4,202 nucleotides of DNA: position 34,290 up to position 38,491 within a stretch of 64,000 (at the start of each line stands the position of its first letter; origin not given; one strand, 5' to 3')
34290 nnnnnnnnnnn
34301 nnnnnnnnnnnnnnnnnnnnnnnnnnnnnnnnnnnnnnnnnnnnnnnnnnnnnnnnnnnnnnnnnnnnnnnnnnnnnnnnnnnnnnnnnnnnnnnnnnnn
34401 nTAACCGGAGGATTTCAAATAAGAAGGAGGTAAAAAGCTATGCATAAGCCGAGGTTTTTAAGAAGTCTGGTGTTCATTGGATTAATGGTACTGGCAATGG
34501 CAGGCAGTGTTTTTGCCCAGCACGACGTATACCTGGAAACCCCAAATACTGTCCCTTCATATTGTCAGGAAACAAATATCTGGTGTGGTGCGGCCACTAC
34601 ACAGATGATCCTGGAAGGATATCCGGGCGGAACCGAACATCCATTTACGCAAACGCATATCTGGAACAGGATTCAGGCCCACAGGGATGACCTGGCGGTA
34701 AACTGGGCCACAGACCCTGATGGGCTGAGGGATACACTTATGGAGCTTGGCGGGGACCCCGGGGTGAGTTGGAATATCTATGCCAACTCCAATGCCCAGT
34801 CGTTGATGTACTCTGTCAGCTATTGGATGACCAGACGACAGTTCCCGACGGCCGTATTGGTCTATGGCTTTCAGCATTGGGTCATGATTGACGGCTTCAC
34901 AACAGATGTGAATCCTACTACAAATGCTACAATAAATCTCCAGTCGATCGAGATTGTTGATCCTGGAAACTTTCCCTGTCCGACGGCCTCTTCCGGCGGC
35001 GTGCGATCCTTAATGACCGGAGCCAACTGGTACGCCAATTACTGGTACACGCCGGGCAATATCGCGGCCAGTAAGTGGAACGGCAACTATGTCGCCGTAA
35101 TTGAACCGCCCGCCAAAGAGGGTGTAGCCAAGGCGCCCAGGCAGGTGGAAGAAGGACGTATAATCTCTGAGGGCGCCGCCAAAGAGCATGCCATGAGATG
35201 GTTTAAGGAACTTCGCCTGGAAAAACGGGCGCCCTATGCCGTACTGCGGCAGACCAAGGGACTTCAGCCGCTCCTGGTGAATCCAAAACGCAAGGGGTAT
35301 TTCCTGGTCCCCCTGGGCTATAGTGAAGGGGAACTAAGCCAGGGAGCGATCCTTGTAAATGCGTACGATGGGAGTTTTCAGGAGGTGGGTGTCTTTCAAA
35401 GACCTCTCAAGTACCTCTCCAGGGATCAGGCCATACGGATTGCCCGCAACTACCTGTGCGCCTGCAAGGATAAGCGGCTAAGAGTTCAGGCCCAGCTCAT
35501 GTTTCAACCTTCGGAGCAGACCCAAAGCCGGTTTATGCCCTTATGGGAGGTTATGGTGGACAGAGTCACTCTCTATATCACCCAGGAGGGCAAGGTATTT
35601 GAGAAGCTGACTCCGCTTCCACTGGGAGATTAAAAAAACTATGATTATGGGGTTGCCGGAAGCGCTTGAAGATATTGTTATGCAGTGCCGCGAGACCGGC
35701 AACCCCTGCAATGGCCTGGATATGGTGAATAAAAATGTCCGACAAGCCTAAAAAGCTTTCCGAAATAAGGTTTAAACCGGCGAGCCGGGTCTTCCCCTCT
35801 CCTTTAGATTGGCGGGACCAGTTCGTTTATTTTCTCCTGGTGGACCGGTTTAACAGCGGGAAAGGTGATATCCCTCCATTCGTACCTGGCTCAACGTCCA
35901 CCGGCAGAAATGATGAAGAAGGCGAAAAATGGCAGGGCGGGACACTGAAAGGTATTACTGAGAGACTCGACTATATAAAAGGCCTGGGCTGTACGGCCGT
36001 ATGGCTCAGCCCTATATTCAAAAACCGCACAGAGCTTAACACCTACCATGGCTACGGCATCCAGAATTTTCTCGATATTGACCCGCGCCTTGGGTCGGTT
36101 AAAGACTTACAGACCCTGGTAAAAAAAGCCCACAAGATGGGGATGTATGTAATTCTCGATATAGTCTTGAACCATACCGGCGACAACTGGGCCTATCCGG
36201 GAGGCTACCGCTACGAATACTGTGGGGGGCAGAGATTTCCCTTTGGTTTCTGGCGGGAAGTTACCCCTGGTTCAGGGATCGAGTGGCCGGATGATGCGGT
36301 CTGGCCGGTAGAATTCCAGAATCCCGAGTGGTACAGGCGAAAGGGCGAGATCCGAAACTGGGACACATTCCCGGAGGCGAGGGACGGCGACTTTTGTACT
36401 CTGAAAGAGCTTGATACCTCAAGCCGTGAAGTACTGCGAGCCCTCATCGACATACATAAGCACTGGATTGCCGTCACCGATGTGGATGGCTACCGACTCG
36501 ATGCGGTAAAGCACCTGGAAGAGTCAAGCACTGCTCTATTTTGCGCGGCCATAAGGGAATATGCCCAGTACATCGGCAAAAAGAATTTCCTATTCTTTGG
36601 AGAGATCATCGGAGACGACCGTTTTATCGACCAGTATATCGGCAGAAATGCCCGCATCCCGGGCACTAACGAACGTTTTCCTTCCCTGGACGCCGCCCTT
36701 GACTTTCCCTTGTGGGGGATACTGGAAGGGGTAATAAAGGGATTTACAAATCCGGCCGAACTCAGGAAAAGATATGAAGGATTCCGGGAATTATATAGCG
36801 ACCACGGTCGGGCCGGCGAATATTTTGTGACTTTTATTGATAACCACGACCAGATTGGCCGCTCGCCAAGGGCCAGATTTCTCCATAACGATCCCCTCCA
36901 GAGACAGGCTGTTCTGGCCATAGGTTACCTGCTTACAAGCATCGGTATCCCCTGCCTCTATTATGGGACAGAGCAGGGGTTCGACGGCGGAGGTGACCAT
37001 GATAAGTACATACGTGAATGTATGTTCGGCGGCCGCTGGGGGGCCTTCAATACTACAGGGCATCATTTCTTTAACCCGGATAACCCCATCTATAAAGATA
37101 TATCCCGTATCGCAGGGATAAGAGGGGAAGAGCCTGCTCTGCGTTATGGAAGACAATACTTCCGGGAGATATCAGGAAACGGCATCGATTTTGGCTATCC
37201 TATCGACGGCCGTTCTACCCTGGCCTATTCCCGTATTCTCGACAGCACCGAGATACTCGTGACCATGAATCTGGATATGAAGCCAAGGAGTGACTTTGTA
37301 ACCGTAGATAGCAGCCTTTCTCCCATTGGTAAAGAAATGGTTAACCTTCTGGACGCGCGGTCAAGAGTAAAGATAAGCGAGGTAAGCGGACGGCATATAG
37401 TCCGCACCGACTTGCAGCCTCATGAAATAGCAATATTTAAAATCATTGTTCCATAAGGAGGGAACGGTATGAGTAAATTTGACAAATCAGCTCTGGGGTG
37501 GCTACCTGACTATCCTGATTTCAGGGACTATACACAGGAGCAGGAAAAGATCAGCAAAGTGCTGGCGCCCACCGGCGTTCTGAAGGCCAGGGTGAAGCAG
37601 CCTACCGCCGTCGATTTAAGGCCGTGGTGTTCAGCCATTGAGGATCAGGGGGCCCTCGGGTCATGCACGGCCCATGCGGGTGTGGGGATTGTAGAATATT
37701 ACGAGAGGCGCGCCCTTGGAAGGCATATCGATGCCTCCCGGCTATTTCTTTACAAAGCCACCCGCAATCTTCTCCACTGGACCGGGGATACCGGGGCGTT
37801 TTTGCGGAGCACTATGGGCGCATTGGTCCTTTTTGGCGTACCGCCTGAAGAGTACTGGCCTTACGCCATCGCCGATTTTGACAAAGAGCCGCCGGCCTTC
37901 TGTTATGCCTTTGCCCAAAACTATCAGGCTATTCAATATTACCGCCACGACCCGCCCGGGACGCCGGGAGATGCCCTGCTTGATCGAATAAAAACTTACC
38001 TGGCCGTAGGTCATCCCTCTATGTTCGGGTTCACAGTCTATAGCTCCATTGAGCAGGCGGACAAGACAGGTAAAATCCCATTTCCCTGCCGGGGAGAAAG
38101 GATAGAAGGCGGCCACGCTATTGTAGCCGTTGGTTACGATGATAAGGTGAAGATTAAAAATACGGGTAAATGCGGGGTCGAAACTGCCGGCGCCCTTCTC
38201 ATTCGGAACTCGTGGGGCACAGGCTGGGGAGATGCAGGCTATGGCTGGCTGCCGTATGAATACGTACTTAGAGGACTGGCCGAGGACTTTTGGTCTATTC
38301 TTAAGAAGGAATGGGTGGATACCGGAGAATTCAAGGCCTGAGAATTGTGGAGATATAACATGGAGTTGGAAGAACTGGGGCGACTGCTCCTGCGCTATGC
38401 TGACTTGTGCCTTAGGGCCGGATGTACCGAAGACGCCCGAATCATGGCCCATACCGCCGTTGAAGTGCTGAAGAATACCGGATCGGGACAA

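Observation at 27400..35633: Orphan contractile-tail tube homolog in a compact locus with three unassigned paralogs, an endolysin-like hydrolase and secreted proteins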

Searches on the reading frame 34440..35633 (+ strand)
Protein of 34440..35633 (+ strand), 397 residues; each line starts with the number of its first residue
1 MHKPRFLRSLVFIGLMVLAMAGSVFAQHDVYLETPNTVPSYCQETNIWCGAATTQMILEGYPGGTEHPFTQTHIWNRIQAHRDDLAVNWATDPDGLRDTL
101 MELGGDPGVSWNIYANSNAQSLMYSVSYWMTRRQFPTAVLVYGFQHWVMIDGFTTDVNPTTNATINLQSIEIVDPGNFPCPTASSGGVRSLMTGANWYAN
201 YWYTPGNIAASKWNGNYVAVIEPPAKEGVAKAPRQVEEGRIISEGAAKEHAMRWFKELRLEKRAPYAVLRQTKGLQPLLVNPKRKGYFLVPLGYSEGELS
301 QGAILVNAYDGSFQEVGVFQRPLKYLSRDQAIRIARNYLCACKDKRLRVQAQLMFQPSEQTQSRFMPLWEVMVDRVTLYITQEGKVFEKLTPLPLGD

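Call 3: search_protein_families(library=pfam, proteins=[window:34440-35633:+], max_evalue=0.1)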
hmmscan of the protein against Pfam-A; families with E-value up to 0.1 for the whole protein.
window:34440-35633:+ (397 aa): 1 family
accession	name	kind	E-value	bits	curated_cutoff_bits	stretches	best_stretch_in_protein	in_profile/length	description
PF13529.12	Peptidase_C39_2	-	0.016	16.2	24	1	37-82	2-45/143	Peptidase_C39 like family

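Call 4: search_protein_families(library=ncbifam, proteins=[window:34440-35633:+], max_evalue=0.1)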
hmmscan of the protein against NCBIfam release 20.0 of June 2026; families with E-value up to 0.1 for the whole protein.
window:34440-35633:+ (397 aa): 0 families

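Call 13: search_protein_families(library=phrogs, proteins=[window:34440-35633:+], max_evalue=0.01)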
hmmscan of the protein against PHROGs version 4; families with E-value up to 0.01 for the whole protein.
window:34440-35633:+ (397 aa): 0 families

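Call 31: search_protein_families(library=padloc, proteins=[window:34440-35633:+], max_evalue=0.1)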
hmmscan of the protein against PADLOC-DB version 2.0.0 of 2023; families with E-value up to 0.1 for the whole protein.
window:34440-35633:+ (397 aa): 0 families

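Call 80: search_solved_structures(query=window:34440-35633:+, max_evalue=1)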
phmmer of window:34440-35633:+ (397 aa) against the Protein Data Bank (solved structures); distinct sequences matched with E-value up to 1: 0.

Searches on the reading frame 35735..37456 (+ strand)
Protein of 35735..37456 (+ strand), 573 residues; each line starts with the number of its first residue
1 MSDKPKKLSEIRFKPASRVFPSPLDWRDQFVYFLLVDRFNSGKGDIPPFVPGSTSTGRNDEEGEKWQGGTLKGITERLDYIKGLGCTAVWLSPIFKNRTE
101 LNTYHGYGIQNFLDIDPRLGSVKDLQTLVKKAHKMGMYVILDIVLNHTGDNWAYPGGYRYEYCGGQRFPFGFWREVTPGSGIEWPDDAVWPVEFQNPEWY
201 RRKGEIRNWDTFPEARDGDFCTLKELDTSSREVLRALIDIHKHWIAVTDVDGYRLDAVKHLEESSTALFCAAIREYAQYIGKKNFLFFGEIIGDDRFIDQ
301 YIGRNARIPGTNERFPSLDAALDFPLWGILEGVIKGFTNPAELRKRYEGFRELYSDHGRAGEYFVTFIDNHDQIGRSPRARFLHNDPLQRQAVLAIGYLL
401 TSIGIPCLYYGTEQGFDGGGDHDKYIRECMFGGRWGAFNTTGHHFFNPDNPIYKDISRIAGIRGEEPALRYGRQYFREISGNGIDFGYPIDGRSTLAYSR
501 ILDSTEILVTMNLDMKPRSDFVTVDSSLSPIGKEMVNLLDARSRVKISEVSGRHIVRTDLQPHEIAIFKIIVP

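Call 3: search_protein_families(library=pfam, proteins=[window:35735-37456:+], max_evalue=0.1)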
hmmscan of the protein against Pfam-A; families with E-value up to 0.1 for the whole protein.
window:35735-37456:+ (573 aa): 2 families
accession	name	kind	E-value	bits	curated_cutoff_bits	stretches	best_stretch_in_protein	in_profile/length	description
PF00128.31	Alpha-amylase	-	4.7e-49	168.3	22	1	35-418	3-358/446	Alpha amylase, catalytic domain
PF14701.12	hDGE_amylase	-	0.0012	18.4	27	1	65-151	16-106/439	Glycogen debranching enzyme, glucanotransferase domain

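Call 4: search_protein_families(library=ncbifam, proteins=[window:35735-37456:+], max_evalue=0.1)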
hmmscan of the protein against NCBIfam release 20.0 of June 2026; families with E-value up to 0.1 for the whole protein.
window:35735-37456:+ (573 aa): 44 families (the best 25 are shown)
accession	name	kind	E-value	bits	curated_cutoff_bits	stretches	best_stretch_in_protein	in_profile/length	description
NF008051.0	PRK10785.1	equivalog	5.4e-33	114.1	568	2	60-154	167-257/607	maltodextrin glucosidase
NF041090.1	Cyc-maltodext_AglB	equivalog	3.2e-32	111.9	540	2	61-276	54-226/470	cyclomaltodextrinase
NF007058.0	PRK09505.2-3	equivalog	3.9e-30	104.6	897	2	20-199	201-389/742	alpha-amylase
NF007060.0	PRK09505.2-5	equivalog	7.2e-28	97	790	2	21-149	186-323/690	alpha-amylase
NF007051.0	PRK09505.1-1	equivalog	3.1e-27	94.9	864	2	22-149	192-327/686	alpha-amylase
NF051899.1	BetGalacBglAAgro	equivalog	4.9e-25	87.9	900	1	68-260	24-201/537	beta-galactosidase BglA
TIGR02456.1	treS_nterm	equivalog_domain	1.3e-24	86.7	678.35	1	68-265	24-206/539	maltose alpha-D-glucosyltransferase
TIGR02402.1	trehalose_TreZ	equivalog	4.1e-24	84.8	538.8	3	68-155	108-193/545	malto-oligosyltrehalose trehalohydrolase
NF007059.0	PRK09505.2-4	equivalog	5.6e-24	84.4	865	1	21-149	181-317/683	alpha-amylase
TIGR02403.1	trehalose_treC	equivalog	1e-23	83.9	799.05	1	67-258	22-195/544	alpha,alpha-phosphotrehalase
NF007052.0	PRK09505.1-2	equivalog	1.1e-21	76.7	749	1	20-150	180-318/677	alpha-amylase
NF007054.0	PRK09505.1-4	equivalog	5.5e-21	74.6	1385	1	21-149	181-317/676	alpha-amylase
NF041321.1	Alpha-amyl_MalA_Halo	equivalog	8.5e-21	74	875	1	64-154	278-361/666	alpha-amylase MalA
NF007053.0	PRK09505.1-3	equivalog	1.8e-20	72.7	1269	1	21-150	183-320/687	alpha-amylase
NF007057.0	PRK09505.2-2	equivalog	5.1e-20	71.2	931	1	22-150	192-328/694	alpha-amylase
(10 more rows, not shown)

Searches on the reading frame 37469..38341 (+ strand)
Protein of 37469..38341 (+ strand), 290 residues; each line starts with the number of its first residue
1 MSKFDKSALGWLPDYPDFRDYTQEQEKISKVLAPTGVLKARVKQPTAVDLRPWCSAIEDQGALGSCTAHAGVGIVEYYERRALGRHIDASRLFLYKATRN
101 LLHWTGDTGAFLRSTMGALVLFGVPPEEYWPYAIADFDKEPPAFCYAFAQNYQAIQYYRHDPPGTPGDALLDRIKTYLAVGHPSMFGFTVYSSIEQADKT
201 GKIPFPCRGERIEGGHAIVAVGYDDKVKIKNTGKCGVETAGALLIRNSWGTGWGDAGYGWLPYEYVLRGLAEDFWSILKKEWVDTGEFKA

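Call 8: search_protein_families(library=pfam, proteins=[window:37469-38341:+], max_evalue=0.001)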
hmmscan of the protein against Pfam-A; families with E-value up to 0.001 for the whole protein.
window:37469-38341:+ (290 aa): 1 family
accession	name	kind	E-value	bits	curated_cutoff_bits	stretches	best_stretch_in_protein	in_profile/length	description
PF00112.29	Peptidase_C1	-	3.2e-11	44.2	20.7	1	45-260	2-201/220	Papain family cysteine protease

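Call 13: search_protein_families(library=phrogs, proteins=[window:37469-38341:+], max_evalue=0.01)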
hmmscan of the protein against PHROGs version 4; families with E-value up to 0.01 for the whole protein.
window:37469-38341:+ (290 aa): 1 family
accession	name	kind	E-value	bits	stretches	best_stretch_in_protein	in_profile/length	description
phrog_16701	-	other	1e-11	45.7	1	49-276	31-225/234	peptidase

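Call 31: search_protein_families(library=padloc, proteins=[window:37469-38341:+], max_evalue=0.1)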
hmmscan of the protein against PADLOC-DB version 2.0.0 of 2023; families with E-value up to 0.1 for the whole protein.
window:37469-38341:+ (290 aa): 0 families
